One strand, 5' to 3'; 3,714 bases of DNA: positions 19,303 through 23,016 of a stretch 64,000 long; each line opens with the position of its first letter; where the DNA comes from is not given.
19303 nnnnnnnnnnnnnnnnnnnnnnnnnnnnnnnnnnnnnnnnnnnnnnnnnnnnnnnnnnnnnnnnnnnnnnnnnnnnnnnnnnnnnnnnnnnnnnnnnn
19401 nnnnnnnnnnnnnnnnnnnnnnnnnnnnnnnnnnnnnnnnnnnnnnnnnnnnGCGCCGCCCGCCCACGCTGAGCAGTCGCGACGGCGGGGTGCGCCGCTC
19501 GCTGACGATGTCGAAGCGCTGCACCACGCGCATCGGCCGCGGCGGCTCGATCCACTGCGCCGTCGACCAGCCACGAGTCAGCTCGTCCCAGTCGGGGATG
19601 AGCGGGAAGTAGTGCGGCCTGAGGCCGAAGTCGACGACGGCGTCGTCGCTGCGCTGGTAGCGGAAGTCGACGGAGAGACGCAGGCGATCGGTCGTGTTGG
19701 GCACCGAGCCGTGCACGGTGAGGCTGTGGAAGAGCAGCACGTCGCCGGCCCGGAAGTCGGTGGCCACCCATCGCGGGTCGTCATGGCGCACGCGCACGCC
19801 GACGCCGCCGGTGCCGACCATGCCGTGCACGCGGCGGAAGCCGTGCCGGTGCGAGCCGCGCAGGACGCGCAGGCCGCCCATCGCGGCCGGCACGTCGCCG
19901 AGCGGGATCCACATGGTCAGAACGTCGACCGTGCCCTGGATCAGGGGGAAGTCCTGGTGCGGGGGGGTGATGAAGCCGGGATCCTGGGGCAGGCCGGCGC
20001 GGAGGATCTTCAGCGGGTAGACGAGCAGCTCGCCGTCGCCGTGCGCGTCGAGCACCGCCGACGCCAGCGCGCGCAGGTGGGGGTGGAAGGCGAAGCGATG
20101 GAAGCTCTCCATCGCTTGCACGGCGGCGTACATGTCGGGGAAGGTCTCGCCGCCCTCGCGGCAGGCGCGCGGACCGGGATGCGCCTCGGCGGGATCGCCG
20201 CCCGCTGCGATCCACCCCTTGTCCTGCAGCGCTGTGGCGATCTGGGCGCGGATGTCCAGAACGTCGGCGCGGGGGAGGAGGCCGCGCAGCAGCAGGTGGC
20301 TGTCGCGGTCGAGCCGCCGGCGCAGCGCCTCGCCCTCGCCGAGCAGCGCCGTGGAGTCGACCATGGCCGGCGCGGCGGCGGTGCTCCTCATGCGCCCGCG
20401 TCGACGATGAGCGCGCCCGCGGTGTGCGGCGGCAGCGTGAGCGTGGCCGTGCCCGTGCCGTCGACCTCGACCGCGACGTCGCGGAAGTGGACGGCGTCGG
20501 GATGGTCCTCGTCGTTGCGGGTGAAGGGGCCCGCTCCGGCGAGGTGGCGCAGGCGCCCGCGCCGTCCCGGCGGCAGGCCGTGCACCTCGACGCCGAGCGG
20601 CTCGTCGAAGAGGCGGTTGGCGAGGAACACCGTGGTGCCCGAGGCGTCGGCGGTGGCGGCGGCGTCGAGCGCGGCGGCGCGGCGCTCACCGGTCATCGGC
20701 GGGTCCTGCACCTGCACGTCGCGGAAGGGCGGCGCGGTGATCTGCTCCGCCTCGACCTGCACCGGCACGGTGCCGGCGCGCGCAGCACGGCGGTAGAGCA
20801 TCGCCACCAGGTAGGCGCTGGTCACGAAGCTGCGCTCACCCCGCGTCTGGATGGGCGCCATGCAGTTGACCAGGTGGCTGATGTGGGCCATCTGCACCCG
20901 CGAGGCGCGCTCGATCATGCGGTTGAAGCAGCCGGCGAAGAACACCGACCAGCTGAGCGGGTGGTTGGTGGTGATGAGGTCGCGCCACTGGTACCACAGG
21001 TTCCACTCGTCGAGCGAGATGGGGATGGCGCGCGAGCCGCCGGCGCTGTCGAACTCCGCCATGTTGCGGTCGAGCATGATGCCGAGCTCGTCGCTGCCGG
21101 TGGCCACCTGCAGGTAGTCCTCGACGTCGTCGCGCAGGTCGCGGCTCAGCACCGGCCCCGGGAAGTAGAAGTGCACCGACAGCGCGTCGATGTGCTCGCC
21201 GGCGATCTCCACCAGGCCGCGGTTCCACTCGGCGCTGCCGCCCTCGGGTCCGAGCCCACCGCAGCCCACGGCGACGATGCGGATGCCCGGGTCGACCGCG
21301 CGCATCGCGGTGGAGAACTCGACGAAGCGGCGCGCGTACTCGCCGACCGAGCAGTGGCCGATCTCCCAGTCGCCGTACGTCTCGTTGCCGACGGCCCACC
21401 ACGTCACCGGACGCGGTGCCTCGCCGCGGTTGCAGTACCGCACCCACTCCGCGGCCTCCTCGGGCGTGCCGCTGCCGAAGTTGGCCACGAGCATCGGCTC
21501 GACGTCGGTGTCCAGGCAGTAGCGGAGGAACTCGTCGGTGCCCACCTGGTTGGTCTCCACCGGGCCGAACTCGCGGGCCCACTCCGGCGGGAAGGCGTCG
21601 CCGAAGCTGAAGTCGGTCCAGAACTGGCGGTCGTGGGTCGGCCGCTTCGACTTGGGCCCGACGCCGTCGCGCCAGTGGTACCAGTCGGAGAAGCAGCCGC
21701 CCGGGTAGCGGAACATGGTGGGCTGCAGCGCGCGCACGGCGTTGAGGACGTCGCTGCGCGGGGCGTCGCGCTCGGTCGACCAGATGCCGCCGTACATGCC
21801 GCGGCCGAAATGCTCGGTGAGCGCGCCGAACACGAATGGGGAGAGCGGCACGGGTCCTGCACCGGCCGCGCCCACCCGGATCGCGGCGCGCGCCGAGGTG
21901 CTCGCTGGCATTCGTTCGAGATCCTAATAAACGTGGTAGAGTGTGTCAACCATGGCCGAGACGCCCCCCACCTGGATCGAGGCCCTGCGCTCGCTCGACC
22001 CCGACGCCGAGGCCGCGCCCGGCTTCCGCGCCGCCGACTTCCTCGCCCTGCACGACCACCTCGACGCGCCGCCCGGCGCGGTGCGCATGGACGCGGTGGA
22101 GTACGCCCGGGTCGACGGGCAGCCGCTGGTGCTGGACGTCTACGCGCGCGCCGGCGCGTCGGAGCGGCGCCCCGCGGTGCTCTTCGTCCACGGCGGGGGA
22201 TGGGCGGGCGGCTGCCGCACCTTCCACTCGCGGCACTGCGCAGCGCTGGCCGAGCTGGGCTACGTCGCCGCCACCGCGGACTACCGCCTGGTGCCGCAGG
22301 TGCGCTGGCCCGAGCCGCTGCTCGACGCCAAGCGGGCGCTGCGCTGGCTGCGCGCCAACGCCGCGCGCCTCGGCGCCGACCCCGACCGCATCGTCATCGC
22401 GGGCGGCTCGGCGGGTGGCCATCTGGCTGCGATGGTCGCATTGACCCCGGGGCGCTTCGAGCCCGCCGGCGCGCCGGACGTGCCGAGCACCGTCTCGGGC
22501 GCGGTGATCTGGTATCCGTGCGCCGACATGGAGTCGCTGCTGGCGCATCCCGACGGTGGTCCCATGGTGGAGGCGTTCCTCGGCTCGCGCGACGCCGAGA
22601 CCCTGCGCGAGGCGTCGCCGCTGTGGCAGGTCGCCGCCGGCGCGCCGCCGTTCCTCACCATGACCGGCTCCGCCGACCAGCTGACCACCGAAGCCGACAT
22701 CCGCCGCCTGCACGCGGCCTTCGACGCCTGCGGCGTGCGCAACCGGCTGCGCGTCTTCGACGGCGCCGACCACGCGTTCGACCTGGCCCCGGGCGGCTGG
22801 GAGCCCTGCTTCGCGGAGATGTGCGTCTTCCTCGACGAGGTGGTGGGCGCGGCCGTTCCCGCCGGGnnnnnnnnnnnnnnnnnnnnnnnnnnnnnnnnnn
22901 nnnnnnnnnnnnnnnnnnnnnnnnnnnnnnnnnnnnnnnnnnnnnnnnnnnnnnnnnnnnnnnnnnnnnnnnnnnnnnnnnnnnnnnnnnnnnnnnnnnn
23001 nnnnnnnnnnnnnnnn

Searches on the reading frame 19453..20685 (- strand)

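Call 75: search_protein_families(library=pfam, proteins=[window:19453-20685:-], max_evalue=0.0001)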
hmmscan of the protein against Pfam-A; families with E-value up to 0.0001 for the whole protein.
window:19453-20685:- (411 aa): 1 family
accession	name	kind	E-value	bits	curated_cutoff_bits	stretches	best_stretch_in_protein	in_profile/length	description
PF05721.19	PhyH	-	3.2e-17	64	22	1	179-336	44-211/213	Phytanoyl-CoA dioxygenase (PhyH)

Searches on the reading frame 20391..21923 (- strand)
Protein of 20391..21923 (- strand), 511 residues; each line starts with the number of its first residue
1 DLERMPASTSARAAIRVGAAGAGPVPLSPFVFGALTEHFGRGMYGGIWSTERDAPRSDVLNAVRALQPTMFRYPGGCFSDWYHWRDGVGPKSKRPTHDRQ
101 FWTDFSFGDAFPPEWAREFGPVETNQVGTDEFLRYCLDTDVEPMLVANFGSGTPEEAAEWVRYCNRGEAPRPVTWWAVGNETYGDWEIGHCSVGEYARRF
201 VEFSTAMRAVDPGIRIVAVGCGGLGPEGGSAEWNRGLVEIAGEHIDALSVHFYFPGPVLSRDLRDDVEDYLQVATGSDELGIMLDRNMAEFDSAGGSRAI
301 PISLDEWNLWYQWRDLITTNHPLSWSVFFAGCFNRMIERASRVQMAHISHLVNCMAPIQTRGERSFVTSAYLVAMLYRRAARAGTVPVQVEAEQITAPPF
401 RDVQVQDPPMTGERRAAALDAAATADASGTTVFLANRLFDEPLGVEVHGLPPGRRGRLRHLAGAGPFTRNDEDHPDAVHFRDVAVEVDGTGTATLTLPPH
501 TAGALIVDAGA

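Call 69: search_protein_families(library=pfam, proteins=[window:20391-21923:-], max_evalue=0.0001)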
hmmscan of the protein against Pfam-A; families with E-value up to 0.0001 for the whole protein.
window:20391-21923:- (511 aa): 1 family
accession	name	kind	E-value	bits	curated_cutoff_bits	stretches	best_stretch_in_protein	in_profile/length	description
PF06964.18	Alpha-L-AF_C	-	2.2e-17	64.2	27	1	305-500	1-164/165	Alpha-L-arabinofuranosidase C-terminal domain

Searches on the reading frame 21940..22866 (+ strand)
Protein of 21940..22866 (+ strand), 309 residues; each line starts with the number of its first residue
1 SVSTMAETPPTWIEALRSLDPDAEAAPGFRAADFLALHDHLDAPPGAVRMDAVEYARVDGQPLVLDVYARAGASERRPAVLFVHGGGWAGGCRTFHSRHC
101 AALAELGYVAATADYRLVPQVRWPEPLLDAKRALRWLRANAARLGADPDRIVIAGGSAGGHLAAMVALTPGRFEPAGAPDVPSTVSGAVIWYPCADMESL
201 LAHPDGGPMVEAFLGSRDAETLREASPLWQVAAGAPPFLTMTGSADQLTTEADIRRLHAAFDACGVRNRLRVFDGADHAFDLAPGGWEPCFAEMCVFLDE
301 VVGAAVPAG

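Call 70: search_protein_families(library=pfam, proteins=[window:21940-22866:+], max_evalue=0.0001)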
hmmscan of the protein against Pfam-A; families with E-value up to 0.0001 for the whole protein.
window:21940-22866:+ (309 aa): 5 families
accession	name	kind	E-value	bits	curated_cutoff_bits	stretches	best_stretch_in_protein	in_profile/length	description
PF20434.5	BD-FAE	-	1.8e-36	126.1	26.8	1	65-257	1-211/215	BD-FAE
PF07859.19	Abhydrolase_3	-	2.7e-30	106.1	25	1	80-280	1-208/210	alpha/beta hydrolase fold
PF00135.34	COesterase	-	1.9e-11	44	27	1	63-170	86-204/515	Carboxylesterase family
PF00326.27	Peptidase_S9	-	9.7e-10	38.7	22.6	1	137-280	52-189/213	Prolyl oligopeptidase family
PF01738.24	DLH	-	1.7e-08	34.8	21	1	73-280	9-188/217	Dienelactone hydrolase family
